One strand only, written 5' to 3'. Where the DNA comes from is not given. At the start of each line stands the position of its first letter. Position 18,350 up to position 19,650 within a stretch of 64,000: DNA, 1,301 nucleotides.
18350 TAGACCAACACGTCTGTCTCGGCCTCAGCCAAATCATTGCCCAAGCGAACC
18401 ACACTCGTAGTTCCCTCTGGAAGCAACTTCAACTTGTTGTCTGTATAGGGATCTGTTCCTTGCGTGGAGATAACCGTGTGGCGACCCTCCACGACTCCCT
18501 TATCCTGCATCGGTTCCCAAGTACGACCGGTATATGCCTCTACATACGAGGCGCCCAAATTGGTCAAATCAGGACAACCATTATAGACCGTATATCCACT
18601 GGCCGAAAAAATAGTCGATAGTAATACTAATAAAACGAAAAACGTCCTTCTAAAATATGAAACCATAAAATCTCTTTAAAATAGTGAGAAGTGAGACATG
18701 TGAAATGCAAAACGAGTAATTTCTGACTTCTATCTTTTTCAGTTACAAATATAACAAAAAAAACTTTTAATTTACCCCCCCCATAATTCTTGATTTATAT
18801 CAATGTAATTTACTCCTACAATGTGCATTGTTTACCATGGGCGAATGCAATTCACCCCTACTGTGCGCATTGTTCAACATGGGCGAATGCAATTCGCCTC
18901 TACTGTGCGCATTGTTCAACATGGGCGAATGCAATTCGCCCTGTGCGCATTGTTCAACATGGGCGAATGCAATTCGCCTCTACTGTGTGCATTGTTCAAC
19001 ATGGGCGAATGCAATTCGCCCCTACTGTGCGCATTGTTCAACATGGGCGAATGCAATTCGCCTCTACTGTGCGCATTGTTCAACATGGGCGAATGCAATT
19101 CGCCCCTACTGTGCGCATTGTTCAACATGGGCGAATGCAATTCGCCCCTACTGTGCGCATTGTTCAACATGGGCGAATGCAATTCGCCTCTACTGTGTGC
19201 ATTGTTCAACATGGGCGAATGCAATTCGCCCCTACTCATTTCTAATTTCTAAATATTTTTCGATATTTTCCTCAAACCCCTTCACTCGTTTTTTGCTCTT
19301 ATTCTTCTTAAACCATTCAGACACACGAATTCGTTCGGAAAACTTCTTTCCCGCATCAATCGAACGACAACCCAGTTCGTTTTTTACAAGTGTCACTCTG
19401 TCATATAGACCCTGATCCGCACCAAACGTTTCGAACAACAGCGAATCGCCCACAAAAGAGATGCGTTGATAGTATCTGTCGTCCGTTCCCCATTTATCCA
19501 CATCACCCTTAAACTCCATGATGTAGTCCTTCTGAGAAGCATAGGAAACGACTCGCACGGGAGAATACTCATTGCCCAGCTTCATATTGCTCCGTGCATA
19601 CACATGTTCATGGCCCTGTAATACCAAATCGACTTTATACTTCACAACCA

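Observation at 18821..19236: Ten tandem 42-bp units, each with a perfect 8-bp-stem hairpin, between a phosphoesterase gene and the adhesin operon promoter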

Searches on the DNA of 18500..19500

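Call 6: search_rna_families(source=window, start=18500, end=19500, threshold=evalue, max_evalue=10, show_alignments=3)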
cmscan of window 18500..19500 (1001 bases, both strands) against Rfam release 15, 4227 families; matches with E-value up to 10: 5.
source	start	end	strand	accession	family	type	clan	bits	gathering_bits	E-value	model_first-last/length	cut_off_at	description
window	18927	19062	+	RF01706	Gut-1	Gene; sRNA;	-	25.3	50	0.02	1-77/77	no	Gut-1 RNA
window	18985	19078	+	RF01941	MIR1223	Gene; miRNA;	-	18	77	0.44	1-102/102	no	MIR1223 microRNA precursor family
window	19117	19204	+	RF01941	MIR1223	Gene; miRNA;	-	16.8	77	0.99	1-102/102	no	MIR1223 microRNA precursor family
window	18846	18889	+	RF02888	BtsR1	Gene; sRNA;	-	15.4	66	4.5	1-51/51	no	Bacillus sRNA 1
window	18994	19141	-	RF01673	PhrS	Gene; sRNA;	-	10.4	37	6.2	1-212/212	no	PhrS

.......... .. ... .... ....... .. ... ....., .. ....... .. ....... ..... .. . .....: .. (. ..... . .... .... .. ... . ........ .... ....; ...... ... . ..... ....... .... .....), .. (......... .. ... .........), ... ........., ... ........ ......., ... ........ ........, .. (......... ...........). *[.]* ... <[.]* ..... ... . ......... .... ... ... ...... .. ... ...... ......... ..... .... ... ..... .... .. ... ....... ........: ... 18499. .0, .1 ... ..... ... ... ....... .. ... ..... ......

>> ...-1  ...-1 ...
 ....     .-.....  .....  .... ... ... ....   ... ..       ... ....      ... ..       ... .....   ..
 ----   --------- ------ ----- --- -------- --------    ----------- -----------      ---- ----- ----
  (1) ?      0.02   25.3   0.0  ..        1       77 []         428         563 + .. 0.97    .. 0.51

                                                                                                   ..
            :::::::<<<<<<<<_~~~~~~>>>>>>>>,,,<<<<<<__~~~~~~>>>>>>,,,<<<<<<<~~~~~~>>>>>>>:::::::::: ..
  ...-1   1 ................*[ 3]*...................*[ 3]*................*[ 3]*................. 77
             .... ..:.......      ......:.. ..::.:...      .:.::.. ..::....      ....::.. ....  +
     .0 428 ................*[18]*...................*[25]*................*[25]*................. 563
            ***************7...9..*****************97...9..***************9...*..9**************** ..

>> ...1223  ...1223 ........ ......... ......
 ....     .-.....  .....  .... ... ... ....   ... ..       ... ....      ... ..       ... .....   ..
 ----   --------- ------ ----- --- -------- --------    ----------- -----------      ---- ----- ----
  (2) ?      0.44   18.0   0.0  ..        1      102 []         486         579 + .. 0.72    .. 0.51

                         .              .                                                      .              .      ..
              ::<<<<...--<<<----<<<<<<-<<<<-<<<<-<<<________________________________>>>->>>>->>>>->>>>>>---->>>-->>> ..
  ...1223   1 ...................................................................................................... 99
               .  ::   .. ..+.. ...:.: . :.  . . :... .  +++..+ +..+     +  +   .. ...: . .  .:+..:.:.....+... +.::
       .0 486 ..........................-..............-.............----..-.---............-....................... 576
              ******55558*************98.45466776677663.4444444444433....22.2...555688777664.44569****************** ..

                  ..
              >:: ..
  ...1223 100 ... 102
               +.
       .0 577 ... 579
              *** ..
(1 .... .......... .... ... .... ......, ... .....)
